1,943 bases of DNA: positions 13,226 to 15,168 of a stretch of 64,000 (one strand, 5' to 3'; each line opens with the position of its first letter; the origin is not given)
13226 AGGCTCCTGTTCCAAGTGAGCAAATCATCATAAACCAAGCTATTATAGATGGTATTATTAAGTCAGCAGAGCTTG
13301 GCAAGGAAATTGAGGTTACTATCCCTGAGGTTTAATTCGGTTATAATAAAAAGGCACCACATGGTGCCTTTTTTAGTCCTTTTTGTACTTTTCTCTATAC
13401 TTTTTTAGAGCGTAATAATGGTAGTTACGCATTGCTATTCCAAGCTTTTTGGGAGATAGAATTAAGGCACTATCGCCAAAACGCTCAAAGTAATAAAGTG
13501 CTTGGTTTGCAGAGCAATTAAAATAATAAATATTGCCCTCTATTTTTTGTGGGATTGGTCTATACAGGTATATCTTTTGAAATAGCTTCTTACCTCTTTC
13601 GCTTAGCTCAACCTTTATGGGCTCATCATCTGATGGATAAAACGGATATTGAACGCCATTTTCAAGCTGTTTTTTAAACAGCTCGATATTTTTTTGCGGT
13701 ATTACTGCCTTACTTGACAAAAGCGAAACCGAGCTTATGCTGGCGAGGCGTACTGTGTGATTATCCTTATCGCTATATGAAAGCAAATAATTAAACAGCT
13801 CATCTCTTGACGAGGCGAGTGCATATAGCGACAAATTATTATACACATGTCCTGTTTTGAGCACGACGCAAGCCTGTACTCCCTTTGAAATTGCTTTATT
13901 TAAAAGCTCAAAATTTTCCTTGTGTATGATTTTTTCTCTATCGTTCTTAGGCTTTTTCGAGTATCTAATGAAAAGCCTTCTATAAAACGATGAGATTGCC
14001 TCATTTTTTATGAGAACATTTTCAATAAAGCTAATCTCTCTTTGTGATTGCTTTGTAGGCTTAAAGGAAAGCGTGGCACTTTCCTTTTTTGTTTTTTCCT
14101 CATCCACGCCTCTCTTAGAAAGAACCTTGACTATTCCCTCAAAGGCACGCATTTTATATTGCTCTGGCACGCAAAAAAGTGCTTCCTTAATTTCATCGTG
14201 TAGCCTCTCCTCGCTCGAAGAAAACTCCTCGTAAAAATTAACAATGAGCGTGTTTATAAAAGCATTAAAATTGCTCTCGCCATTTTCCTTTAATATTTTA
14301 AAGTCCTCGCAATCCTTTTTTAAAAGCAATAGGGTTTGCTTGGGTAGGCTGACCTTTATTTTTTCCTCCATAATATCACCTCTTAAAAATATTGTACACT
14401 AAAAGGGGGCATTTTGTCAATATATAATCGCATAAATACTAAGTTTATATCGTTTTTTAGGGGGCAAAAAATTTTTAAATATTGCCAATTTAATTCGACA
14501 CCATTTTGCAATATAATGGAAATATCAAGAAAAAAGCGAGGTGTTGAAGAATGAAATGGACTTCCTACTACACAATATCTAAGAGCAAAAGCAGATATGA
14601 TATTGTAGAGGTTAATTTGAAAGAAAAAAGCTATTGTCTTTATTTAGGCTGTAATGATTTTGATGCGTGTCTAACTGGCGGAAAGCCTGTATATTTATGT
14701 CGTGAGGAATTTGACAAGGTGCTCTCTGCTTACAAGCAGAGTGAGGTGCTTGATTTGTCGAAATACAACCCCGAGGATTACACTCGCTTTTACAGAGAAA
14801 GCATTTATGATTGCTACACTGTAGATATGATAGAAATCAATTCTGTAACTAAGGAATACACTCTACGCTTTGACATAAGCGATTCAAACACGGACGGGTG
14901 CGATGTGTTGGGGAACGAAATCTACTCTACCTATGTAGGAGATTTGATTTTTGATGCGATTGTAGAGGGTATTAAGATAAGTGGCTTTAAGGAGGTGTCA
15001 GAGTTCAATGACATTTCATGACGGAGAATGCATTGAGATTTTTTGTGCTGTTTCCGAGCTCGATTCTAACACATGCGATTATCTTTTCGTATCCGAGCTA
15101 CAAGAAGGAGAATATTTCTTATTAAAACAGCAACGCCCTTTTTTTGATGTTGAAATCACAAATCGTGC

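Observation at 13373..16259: AT-rich islet: RHH-WYL-type regulator divergent from a 3-gene operon of repeat-module proteins with no recognisable family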

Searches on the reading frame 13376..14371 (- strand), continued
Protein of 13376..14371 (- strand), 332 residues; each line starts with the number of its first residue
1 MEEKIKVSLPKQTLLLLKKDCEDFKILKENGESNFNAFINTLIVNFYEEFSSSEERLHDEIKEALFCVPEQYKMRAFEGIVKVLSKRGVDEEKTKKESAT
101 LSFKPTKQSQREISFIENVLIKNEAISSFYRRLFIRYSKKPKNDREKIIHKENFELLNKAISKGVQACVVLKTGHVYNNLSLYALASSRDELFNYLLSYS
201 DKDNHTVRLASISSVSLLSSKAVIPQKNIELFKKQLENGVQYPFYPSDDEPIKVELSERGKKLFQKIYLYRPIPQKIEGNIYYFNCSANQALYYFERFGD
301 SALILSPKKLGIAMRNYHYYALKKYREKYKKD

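Call 92: get_annotated_region(hit=H1, flank=7000)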
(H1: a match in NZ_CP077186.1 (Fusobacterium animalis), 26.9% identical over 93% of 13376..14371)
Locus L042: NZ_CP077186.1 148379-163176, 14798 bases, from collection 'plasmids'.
description: Fusobacterium animalis strain SB029 plasmid pSB029A, complete sequence
organism: Fusobacterium animalis (NCBI taxid 76859)
taxonomy: Bacteria; Fusobacteriota; Fusobacteriia; Fusobacteriales; Fusobacteriaceae; Fusobacterium; Fusobacterium animalis
host: -; source: Homo sapiens,resected colorectal tumor; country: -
typing (MOB-suite, as given by PLSDB): non-mobilizable
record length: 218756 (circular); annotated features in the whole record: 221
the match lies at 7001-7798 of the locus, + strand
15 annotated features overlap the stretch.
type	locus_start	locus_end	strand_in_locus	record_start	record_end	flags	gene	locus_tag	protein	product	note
CDS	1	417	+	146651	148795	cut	feoB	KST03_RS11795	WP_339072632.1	ferrous iron transport protein B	GO:0006826 - iron ion transport [Evidence IEA]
CDS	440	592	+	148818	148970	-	-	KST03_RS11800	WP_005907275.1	hypothetical protein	-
CDS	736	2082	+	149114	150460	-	-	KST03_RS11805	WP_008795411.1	MATE family efflux transporter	GO:0006855 - xenobiotic transmembrane transport [Evidence IEA]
CDS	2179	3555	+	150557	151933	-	-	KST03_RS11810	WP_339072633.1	NAD(P)/FAD-dependent oxidoreductase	-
CDS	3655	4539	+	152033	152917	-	-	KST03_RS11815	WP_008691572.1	hypothetical protein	-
CDS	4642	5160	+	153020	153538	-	-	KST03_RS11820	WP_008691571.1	shikimate kinase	-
CDS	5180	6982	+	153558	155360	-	hflX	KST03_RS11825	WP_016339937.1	GTPase HflX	GO:0008150 - biological_process [Evidence IEA]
CDS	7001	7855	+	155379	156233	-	-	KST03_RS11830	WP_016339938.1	WYL domain-containing protein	-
CDS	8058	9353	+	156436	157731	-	-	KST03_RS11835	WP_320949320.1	TolC family protein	GO:0055085 - transmembrane transport [Evidence IEA]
CDS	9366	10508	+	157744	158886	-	-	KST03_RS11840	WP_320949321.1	efflux RND transporter periplasmic adaptor subunit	GO:0006810 - transport [Evidence IEA]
CDS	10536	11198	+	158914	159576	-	-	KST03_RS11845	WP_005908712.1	ABC transporter ATP-binding protein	-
CDS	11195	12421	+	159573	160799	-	-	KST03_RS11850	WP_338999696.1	ABC transporter permease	-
CDS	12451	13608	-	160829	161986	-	nagA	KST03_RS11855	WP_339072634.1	N-acetylglucosamine-6-phosphate deacetylase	GO:0006040 - amino sugar metabolic process [Evidence IEA]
CDS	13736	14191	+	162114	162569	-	-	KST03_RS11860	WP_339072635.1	YhcH/YjgK/YiaL family protein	-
CDS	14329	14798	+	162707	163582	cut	-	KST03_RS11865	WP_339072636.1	phosphate/phosphite/phosphonate ABC transporter substrate-binding protein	-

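Call 98: search_protein_families(library=pfam, proteins=[L033:780-4790:-, L035:6248-6808:-, L035:4625-6244:-, L035:2935-4665:-, L035:6810-7151:-, L019:5933-6271:-], max_evalue=0.0001)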
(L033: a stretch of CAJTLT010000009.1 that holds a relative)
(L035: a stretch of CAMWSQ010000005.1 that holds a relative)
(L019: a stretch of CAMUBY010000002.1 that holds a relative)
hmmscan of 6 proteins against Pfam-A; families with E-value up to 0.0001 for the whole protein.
L033:780-4790:- (1336 aa): 5 families
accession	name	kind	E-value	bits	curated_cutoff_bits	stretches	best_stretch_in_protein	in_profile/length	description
PF16592.10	Cas9_REC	-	4.4e-117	392.5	25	1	193-712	21-539/541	REC lobe of CRISPR-associated endonuclease Cas9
PF16595.10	Cas9_PI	-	6.2e-59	200.3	25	1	1054-1329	1-262/265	PAM-interacting domain of CRISPR-associated endonuclease Cas9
PF13395.12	HNH_4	-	1.5e-18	66.9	22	1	826-878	1-53/54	HNH endonuclease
PF22702.2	Cas9_RuvC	-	1.4e-11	45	27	1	934-995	5-74/151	Cas9 RuvC domain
PF16593.10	Cas9-BH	-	1.7e-07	31.2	26.3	1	49-75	1-27/33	Bridge helix of CRISPR-associated endonuclease Cas9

L035:6248-6808:- (186 aa): 2 families
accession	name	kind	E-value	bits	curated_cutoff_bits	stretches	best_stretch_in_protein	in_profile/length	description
PF00574.28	CLP_protease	-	4.1e-65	219.5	20.2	1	13-178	14-180/182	Clp protease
PF25145.1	NfeD1b_N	-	4.5e-05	23.5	40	1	24-90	11-77/189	NfeD1b, N-terminal domain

L035:4625-6244:- (539 aa): 0 families

L035:2935-4665:- (576 aa): 3 families
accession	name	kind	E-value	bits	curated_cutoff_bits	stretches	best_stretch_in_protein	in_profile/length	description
PF02534.20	T4SS-DNA_transf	-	9.6e-51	173.5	20.1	1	54-534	29-449/468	Type IV secretory system Conjugative DNA transfer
PF12696.13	TraG-D_C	-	2.4e-26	92.6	22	1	391-507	1-124/126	TraM recognition site of TraD and TraG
PF10412.15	TrwB_AAD_bind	-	1.7e-15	57.3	20.5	1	331-471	187-325/387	Type IV secretion-system coupling protein DNA-binding domain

L035:6810-7151:- (113 aa): 0 families

L019:5933-6271:- (112 aa): 1 family
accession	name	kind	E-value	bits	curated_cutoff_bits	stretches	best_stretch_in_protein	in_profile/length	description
PF01713.27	Smr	-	1.2e-06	29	25.7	1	15-64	7-53/77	Smr domain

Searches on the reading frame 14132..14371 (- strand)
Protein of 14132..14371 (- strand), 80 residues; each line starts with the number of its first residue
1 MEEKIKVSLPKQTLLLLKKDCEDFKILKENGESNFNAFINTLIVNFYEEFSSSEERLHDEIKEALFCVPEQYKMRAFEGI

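Call 64: search_solved_structures(query=A6, max_evalue=10, show_alignments=3)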
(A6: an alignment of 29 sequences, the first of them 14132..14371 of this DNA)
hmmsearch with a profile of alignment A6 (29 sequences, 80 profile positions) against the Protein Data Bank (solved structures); distinct sequences matched with E-value up to 10: 2.
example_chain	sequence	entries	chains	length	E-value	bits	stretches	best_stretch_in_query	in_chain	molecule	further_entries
6c6n_A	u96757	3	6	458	0.65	13.2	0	38-64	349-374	Squalene monooxygenase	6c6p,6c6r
8oyw_A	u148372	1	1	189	0.73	13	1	29-66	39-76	De novo designed soluble Rhomboid protease-like protein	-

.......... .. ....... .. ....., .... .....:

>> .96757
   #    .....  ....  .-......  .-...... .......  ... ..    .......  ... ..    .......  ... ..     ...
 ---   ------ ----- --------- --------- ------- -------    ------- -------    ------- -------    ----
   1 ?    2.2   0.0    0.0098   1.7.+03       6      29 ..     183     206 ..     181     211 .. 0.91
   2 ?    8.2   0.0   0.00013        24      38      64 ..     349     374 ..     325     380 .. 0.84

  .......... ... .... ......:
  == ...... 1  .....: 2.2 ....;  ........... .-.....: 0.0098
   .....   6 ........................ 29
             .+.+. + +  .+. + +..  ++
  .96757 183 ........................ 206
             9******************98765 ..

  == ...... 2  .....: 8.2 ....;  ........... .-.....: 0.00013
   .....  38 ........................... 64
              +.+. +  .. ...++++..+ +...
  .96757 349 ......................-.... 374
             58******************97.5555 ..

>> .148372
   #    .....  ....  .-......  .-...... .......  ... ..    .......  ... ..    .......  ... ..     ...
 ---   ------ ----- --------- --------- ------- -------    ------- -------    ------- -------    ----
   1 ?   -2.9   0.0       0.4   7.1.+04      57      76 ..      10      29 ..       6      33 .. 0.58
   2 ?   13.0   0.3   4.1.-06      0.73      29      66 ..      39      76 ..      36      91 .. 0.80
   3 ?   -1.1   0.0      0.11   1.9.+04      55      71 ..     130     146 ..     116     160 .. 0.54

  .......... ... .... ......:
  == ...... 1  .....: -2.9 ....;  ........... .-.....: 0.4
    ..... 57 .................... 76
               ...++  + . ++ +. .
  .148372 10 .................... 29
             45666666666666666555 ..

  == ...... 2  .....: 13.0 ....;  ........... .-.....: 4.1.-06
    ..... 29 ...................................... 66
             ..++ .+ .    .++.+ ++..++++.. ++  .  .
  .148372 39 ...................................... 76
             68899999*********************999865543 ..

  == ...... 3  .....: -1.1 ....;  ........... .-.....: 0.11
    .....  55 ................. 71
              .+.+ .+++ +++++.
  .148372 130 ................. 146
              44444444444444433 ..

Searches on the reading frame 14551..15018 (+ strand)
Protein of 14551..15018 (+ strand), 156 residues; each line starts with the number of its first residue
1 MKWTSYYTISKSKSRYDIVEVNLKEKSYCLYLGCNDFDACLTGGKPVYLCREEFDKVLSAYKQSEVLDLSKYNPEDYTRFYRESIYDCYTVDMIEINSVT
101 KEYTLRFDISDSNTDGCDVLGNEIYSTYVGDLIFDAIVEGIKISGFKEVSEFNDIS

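Call 3: search_protein_families(library=pfam, proteins=[window:14551-15018:+], max_evalue=1)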
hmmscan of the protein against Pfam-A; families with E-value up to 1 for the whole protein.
window:14551-15018:+ (156 aa): 0 families

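Call 4: search_protein_families(library=padloc, proteins=[window:14551-15018:+], max_evalue=1)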
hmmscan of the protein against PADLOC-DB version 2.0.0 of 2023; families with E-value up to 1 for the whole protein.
window:14551-15018:+ (156 aa): 0 families

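Call 5: search_protein_families(library=ncbifam, proteins=[window:14551-15018:+], max_evalue=1)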
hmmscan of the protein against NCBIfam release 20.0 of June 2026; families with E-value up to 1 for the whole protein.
window:14551-15018:+ (156 aa): 0 families

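Call 6: search_protein_families(library=phrogs, proteins=[window:14551-15018:+], max_evalue=1)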
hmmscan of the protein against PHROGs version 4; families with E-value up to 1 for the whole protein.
window:14551-15018:+ (156 aa): 1 family
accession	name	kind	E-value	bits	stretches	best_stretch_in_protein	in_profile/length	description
phrog_27279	-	unknown function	0.14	13.5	1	47-106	48-108/131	-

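Call 21: search_solved_structures(query=window:14551-15018:+, max_evalue=10)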
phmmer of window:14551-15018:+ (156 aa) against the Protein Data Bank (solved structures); distinct sequences matched with E-value up to 10: 0.

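Call 25: find_homologous_proteins(query=window:14551-15018:+, max_evalue=0.1)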
Query window:14551-15018:+ (156 aa): 2 proteins with E <= 0.1 among 11 candidates.
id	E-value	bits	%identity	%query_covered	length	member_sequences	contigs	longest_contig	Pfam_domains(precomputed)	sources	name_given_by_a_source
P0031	2.5e-98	344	100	100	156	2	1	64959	-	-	-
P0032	5.1e-47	178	57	99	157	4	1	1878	-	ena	-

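Call 42: find_homologous_proteins(query=A3, max_evalue=0.01)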
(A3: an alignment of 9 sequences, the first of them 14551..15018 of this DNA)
Query A3 (9 sequences) (156 aa, profile of the alignment): 14 proteins with E <= 0.01 among 898 candidates.
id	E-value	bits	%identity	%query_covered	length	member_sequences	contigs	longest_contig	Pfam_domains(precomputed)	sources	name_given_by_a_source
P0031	7.5e-58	213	100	100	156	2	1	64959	-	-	-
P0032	1.7e-55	205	57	99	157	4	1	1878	-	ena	-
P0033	2.6e-55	205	34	97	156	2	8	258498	-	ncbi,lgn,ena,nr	ncbi:MAG: hypothetical protein IJF11_02440 [Clostridia bacterium]|nr:hypothetical protein [Clostridi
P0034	7.0e-54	200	35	90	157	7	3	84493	-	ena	-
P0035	4.8e-53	197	36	87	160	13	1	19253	-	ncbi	-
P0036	2.1e-47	179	37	64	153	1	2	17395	-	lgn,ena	-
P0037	1.8e-46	176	37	90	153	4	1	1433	-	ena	-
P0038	4.7e-45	171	38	64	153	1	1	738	-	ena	-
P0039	3.3e-42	162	31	96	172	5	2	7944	-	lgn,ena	-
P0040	8.0e-31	125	32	94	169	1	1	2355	-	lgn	-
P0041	2.4e-28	117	33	95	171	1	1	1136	-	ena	-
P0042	1.4e-24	105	33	92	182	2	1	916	-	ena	-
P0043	2.4e-23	101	25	87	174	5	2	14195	-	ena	-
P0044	9.6e-9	53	50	18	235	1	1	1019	-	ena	-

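Call 50: predict_structure(alignment_id=A4)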
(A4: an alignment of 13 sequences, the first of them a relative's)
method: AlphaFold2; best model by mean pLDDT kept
length: 156 residues; sequences in the alignment: 13
mean_pLDDT: 85.4   pTM: 0.65
mean pLDDT of the five models: 85.4, 84.3, 84.2, 83.8, 82.1
residues with pLDDT >= 90: 82; 70-90: 51; 50-70: 21; < 50: 2
segments of 3 or more residues with pLDDT < 50: none
pLDDT, mean of each block of 10 residues (from residue 1): 86 88 92 78 81 97 90 84 87 90 89 67 82 96 93 54
secondary structure, 60 per line:
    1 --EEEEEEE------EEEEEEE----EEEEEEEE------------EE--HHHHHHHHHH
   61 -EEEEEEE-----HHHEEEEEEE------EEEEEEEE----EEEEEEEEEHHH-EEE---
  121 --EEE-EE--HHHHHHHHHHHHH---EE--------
elements in order: E3-9 E16-22 E27-34 H51-60 E62-68 E77-83 E90-97 E102-110 E115-117 E123-125 H131-143

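Call 58: fold_search(model_id=the predicted structure, library=pdb)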
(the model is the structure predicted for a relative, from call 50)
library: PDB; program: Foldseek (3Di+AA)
matches with E <= 10: 690; with E <= 0.001: 0
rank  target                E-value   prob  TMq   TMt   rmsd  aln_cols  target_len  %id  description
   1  7c2g_G                9.4e-02  0.18  0.23  0.19  15.5       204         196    8  Crystal Structure of the Thorarchaeota 2DGel/rabbit actin complex (released 2020-08-05)
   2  6uf6                  1.1e-01  0.44  0.17  0.12   8.9        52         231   12  Crystal structure of B. subtilis TagU (released 2020-01-29)
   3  2fh4_C                1.4e-01  0.30  0.32  0.19   8.7       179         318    9  C-terminal half of gelsolin soaked in EGTA at pH 8 (released 2006-06-13)
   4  6qbf_B                1.5e-01  0.12  0.17  0.06  10.9       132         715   14  Crystal structure of the pathological D187N variant of calcium-free human gelsolin. (released 2019-11-27)
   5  6jeh_A                1.5e-01  0.11  0.17  0.06  11.1       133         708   15  Crystal structure of calcium free human gelsolin amyloid mutant D187Y (released 2019-06-12)
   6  6jeg_A                1.8e-01  0.10  0.17  0.06  10.4       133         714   13  Crystal structure of calcium free human gelsolin amyloid mutant G167R (released 2019-06-12)
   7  2fgh_A                2.2e-01  0.10  0.17  0.07  10.3       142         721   13  ATP bound gelsolin (released 2006-04-18)
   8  1e3m_A                2.5e-01  0.25  0.22  0.05   9.3        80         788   11  The crystal structure of E. coli MutS binding to DNA with a G:T mismatch (released 2000-11-01)
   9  6jeh_B                2.5e-01  0.09  0.17  0.06  11.0       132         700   15  Crystal structure of calcium free human gelsolin amyloid mutant D187Y (released 2019-06-12)
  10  1h1v_G                2.7e-01  0.16  0.28  0.17   8.6       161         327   10  gelsolin G4-G6/actin complex (released 2003-01-24)
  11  1wbd_B                2.8e-01  0.21  0.22  0.06   9.3        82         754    8  Crystal structure of E. coli DNA mismatch repair enzyme MutS, E38Q mutant, in complex with a G.T mismatch (released 2006-01-18)
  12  6q9z_B                2.8e-01  0.12  0.19  0.05  13.9       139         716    6  Crystal structure of the pathological G167R variant of calcium-free human gelsolin, (released 2019-11-27)
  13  5izv_A                2.8e-01  0.06  0.16  0.08  17.3       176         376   12  Crystal structure of the legionella pneumophila effector protein RavZ - F222 (released 2016-11-09)
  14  2gcu_A                3.0e-01  0.33  0.27  0.18  11.0       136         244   10  X-Ray Structure of Gene Product from Arabidopsis Thaliana At1g53580 (released 2006-04-18)
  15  1wbb_B                3.2e-01  0.25  0.23  0.06   9.4        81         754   10  Crystal structure of E. coli DNA mismatch repair enzyme MutS, E38A mutant, in complex with a G.T mismatch (released 2006-01-18)
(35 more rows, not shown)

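Call 80: find_encoding_contigs(protein=P0043, flank=6000, max_places=1)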
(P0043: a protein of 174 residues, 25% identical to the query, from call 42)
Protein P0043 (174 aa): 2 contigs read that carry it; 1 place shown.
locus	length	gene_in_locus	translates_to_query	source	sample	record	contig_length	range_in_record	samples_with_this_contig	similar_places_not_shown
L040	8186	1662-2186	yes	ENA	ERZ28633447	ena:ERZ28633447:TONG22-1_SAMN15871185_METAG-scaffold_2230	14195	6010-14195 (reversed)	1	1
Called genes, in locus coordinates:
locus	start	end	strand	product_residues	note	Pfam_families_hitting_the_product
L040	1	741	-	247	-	?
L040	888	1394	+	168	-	-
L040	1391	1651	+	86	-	-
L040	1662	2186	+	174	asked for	-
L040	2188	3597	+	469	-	PF00004:AAA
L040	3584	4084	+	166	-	-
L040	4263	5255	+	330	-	PF22244:GCE_fung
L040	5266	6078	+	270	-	PF01261:AP_endonuc_2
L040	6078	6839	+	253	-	PF01261:AP_endonuc_2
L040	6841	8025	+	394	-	PF01408:GFO_IDH_MocA, PF22725:GFO_IDH_MocA_C3, PF02894:GFO_IDH_MocA_C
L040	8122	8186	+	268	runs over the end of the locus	-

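Call 81: find_encoding_contigs(protein=P0036, flank=6000, max_places=1)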
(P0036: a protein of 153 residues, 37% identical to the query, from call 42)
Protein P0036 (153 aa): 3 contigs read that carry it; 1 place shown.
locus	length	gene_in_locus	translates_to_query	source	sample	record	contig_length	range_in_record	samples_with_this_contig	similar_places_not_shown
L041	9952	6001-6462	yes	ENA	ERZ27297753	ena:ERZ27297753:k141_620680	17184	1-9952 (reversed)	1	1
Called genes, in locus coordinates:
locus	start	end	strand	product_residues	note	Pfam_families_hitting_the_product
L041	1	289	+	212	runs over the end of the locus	PF04199:Cyclase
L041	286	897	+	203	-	PF00657:Lipase_GDSL (faint), PF13472:Lipase_GDSL_2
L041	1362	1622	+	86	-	-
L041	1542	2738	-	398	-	PF09479:Flg_new, PF19789:DUF6273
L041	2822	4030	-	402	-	PF07690:MFS_1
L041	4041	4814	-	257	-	PF00753:Lactamase_B, PF12706:Lactamase_B_2 (weak)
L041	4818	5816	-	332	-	-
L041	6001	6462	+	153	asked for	-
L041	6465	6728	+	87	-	-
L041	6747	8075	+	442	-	PF00004:AAA, PF01434:Peptidase_M41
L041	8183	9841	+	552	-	PF01120:Alpha_L_fucos, PF14871:GHL6 (weak)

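Call 98: search_protein_families(library=pfam, proteins=[L041:6747-8075:+, L040:2188-3597:+], max_evalue=0.0001)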
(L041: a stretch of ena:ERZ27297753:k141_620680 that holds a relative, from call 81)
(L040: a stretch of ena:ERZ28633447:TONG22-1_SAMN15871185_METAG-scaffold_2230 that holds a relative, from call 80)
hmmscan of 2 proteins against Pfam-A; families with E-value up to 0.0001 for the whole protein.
L041:6747-8075:+ (442 aa): 3 families
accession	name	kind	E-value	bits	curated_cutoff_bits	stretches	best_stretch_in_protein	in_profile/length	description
PF00004.35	AAA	-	8.6e-29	101.1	21.2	1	43-171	2-130/131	ATPase family associated with various cellular activities (AAA)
PF01434.24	Peptidase_M41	-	2.9e-10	40.8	29.9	1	313-436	53-191/191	Peptidase family M41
PF13191.12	AAA_16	-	4.7e-05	24.4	32.6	0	35-82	21-70/167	AAA ATPase domain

L040:2188-3597:+ (469 aa): 1 family
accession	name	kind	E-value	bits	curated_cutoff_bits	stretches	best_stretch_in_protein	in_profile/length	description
PF00004.35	AAA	-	1e-27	97.6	21.2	1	43-172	1-130/131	ATPase family associated with various cellular activities (AAA)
